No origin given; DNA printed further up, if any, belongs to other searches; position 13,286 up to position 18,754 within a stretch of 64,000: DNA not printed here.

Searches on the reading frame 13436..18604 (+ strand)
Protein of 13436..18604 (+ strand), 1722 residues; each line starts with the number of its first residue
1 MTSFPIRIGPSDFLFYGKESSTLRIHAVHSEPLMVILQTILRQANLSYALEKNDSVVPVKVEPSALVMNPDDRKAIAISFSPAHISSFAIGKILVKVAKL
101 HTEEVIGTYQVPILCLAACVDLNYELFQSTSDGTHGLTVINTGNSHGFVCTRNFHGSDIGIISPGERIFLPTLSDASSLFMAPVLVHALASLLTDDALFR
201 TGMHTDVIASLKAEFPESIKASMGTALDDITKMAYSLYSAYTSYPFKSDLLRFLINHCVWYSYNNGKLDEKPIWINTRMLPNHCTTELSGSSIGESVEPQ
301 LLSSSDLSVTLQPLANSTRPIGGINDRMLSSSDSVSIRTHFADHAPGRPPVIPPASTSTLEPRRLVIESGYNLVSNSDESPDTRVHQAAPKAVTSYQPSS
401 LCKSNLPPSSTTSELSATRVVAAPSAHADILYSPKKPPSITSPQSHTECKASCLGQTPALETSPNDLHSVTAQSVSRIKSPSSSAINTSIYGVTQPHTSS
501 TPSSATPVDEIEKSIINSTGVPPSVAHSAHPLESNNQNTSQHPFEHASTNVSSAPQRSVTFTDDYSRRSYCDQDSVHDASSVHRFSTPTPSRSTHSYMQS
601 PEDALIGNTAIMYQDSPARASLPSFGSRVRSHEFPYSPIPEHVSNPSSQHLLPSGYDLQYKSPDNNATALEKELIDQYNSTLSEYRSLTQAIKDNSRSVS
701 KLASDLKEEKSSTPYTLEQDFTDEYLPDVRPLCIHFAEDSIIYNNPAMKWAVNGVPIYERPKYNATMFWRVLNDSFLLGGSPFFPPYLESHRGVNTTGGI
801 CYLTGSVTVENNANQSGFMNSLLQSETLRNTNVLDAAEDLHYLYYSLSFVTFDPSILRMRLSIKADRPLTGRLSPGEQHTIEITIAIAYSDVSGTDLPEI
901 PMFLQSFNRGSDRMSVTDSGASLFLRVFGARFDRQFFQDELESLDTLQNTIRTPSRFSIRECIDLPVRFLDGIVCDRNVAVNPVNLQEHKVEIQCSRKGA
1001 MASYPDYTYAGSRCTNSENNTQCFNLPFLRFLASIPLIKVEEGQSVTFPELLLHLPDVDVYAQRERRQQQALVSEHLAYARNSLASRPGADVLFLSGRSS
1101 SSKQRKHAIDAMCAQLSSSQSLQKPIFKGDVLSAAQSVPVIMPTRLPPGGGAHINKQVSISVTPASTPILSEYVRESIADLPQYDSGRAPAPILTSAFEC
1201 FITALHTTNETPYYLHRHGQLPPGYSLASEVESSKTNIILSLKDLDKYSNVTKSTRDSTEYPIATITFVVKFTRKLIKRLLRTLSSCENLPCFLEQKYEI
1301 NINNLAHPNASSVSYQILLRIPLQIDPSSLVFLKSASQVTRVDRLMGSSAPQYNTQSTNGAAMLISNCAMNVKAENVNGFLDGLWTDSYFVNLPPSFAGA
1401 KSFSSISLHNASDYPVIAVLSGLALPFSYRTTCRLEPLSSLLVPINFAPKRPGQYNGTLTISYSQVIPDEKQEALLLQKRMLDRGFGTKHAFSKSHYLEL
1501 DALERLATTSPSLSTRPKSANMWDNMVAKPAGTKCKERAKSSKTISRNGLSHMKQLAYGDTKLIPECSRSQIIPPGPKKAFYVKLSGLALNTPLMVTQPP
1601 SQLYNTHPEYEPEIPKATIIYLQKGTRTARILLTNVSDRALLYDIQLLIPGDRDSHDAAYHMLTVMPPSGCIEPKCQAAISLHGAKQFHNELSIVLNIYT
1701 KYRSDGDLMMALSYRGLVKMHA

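Call 17: find_encoding_contigs(protein=window:13436-18604:+, flank=10000, max_places=10)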
Protein window:13436-18604:+ (1722 aa): 23 contigs read that carry it; 6 places shown.
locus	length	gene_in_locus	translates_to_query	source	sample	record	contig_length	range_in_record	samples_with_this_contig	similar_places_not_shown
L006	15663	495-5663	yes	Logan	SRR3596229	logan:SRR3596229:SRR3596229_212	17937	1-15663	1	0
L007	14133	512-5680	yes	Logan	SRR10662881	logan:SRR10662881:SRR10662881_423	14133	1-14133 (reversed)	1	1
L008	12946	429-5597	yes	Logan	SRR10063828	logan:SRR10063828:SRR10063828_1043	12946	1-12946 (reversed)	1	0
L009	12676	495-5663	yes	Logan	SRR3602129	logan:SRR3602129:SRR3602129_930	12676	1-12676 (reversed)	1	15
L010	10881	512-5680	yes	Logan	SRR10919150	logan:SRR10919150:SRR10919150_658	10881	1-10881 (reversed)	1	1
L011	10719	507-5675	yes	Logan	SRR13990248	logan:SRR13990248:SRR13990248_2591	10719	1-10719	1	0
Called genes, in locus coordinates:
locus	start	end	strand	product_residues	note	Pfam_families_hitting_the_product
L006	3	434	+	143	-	?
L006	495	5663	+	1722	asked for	-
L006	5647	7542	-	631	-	-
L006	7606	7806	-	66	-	-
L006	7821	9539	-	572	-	-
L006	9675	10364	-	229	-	-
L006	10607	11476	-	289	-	-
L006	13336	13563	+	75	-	-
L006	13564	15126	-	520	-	-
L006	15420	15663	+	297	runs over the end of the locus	-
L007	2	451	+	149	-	?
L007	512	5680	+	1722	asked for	-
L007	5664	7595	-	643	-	-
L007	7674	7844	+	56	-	-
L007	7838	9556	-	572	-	-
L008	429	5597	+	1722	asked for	-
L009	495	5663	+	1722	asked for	-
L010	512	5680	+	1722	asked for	-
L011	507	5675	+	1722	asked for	-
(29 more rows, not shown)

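Call 18: search_protein_families(library=pfam, proteins=[window:13436-18604:+], max_evalue=0.01)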
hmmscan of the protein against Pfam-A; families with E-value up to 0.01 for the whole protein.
window:13436-18604:+ (1722 aa): 2 families
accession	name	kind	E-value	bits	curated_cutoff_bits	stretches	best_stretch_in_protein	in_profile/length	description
PF24507.1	Ig_CFAP65_4th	-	2e-05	25.4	27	0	1432-1463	31-62/76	CFAP65, fourth Ig-like domain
PF22073.2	Cep192_D4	-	0.00041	20.9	35.5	0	1430-1464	61-95/112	Cep192 domain 4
